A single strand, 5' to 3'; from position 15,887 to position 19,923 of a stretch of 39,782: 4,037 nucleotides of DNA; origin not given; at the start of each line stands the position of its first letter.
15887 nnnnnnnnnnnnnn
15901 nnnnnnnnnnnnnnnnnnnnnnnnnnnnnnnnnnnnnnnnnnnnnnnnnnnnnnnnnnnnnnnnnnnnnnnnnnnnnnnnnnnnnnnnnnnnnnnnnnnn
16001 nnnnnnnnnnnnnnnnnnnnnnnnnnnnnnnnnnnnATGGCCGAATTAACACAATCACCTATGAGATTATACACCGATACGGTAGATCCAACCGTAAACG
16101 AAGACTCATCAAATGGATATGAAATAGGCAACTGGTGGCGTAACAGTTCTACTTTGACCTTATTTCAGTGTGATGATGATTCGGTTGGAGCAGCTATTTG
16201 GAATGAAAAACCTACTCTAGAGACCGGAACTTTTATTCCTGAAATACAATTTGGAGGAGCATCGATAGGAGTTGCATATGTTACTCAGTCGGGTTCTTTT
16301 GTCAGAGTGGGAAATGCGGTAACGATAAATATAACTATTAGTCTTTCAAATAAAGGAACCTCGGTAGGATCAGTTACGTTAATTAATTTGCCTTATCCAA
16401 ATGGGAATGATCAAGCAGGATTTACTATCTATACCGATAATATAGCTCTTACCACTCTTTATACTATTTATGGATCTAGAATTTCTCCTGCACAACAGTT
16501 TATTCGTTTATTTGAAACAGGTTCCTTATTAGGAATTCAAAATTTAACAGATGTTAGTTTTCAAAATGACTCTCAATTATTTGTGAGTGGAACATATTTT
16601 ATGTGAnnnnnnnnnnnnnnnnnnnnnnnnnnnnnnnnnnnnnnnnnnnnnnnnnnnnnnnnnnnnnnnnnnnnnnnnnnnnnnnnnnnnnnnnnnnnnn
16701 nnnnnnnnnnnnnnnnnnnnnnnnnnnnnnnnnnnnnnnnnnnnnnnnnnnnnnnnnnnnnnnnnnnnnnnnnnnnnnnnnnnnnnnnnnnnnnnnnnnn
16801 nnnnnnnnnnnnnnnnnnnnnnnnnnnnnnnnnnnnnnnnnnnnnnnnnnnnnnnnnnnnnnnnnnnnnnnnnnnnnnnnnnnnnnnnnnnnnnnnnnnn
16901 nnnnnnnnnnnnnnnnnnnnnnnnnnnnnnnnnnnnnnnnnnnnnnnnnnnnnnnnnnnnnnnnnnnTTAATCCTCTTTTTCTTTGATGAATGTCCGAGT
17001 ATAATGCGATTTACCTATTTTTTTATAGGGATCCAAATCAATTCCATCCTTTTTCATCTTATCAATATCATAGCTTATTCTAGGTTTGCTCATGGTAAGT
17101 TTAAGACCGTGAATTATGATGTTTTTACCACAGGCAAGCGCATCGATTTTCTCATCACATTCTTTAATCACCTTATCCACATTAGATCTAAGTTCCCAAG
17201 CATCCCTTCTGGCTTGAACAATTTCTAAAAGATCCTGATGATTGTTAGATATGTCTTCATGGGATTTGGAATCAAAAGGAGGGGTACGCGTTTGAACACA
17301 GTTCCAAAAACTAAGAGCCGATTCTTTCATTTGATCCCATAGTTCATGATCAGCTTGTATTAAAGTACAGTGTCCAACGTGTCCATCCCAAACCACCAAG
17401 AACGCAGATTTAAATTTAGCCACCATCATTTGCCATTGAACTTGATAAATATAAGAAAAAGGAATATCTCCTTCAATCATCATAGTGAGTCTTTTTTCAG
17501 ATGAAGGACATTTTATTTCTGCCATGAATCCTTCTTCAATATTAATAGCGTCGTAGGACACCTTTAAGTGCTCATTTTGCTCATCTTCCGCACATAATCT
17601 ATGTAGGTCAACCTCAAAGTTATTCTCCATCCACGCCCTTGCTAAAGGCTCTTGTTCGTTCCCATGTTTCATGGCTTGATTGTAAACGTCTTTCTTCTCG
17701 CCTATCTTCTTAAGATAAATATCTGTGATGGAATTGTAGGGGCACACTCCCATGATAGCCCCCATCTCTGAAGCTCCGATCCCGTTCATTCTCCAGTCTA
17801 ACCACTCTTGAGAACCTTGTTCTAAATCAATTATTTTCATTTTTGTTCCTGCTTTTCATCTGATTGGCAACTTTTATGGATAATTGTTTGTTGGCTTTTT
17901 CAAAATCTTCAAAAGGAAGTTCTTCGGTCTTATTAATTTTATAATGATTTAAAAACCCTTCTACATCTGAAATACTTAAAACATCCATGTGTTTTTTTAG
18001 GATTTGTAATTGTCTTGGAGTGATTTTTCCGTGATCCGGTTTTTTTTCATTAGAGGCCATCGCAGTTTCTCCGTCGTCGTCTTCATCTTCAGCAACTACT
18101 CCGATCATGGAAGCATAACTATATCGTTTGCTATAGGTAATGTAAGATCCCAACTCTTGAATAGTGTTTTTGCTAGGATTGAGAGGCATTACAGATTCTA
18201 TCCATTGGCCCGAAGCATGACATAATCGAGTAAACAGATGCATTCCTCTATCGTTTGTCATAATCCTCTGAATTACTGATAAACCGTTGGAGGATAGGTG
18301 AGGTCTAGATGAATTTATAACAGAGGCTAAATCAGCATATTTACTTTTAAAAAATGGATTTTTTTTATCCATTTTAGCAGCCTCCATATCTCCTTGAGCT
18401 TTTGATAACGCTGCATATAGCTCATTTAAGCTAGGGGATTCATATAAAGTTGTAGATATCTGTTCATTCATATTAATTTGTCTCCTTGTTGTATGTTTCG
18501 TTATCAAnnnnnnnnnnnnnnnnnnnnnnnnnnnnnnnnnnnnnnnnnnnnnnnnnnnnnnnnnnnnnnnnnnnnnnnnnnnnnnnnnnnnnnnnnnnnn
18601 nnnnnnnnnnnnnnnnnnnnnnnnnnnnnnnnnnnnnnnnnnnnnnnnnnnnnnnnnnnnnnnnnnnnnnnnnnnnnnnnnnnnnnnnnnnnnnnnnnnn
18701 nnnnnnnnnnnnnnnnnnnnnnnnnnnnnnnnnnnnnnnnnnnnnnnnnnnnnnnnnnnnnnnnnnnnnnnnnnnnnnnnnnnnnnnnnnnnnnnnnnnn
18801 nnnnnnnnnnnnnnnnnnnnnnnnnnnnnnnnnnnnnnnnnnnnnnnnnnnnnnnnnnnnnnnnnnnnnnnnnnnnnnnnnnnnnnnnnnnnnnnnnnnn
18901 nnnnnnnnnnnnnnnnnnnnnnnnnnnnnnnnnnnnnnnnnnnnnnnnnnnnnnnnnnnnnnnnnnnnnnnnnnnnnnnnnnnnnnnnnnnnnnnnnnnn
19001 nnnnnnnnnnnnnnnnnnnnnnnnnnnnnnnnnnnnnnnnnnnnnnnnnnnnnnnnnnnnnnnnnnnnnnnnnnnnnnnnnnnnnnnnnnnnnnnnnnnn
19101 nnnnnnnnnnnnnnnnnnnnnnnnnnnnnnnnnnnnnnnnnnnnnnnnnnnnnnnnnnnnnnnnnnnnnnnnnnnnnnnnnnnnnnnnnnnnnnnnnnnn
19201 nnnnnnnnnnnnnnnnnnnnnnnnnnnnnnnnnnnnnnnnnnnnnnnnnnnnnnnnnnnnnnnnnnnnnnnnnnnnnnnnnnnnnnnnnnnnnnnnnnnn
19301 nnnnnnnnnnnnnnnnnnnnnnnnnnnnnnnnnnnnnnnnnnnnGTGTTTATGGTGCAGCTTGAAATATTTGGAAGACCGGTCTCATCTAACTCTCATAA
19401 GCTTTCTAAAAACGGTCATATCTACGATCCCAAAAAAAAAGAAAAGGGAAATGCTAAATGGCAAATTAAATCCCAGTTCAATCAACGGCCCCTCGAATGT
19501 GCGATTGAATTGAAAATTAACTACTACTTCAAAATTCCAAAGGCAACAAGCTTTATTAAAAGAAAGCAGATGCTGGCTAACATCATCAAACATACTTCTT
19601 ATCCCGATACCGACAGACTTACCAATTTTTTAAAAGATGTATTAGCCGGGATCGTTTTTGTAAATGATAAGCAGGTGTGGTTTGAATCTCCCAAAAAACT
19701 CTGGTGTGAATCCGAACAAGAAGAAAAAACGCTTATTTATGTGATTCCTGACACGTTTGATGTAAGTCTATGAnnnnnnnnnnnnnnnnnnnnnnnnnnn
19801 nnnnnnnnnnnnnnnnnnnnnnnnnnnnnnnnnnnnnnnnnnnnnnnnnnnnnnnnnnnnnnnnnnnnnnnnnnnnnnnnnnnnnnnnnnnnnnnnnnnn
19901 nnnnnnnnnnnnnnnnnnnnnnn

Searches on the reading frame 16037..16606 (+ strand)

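Call 12: search_protein_families(library=phrogs, proteins=[window:16037-16606:+], max_evalue=0.001)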
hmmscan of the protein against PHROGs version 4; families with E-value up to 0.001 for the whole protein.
window:16037-16606:+ (189 aa): 1 family
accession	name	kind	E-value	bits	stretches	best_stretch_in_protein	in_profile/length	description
phrog_17970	-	unknown function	4.9e-06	27.2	1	61-130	214-282/357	-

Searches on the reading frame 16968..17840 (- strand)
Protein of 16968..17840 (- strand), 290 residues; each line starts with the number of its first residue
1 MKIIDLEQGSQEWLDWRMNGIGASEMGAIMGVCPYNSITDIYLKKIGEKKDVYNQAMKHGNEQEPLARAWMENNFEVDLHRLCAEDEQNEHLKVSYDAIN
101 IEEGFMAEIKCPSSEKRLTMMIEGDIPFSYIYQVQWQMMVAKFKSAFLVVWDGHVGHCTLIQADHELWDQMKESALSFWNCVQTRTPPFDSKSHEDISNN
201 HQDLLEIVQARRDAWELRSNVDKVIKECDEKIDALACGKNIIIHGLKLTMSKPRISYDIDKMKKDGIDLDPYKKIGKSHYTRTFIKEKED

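Call 12: search_protein_families(library=phrogs, proteins=[window:16968-17840:-], max_evalue=0.001)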
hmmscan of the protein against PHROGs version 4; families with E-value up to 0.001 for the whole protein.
window:16968-17840:- (290 aa): 4 families
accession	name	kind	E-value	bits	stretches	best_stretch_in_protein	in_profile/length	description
phrog_434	-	DNA, RNA and nucleotide metabolism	5.1e-39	135.5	1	2-289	49-365/372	RecE-like recombination exonuclease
phrog_7655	-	DNA, RNA and nucleotide metabolism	1.1e-18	68.4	1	1-154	1-155/551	RecE-like recombination exonuclease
phrog_149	-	DNA, RNA and nucleotide metabolism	1.1e-16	61.4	1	4-228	595-840/1242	exonuclease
phrog_19855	-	head and packaging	7.5e-06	24.7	1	5-172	461-627/1257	virion structural protein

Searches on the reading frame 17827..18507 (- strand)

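Call 12: search_protein_families(library=phrogs, proteins=[window:17827-18507:-], max_evalue=0.001)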
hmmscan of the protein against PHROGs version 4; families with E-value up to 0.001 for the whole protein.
window:17827-18507:- (226 aa): 5 families
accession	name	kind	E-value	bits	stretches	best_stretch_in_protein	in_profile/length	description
phrog_2324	-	DNA, RNA and nucleotide metabolism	4.8e-42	144.7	1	23-213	4-182/193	Erf-like ssDNA annealing protein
phrog_155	-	DNA, RNA and nucleotide metabolism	2.4e-36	126.9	1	23-216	61-270/308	Erf-like ssDNA annealing protein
phrog_34817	-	unknown function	1e-17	65.4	1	23-149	5-137/291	-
phrog_10003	-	other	4.8e-11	43.6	1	51-153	66-176/297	recombinase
phrog_37640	-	unknown function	0.0009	20.3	0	116-154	31-68/169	-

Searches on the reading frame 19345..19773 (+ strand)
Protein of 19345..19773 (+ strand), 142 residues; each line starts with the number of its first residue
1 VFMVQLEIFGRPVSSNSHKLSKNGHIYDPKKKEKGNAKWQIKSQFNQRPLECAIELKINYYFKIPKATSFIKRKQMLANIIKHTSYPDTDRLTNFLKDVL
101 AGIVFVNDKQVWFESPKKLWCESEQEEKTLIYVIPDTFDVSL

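Call 112: search_protein_families(library=phrogs, proteins=[window:19345-19773:+], max_evalue=0.001)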
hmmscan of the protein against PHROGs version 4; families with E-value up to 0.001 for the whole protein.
window:19345-19773:+ (142 aa): 1 family
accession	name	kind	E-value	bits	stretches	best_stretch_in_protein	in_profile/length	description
phrog_140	-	DNA, RNA and nucleotide metabolism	3.6e-21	76.8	1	1-131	36-163/219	RusA-like Holliday junction resolvase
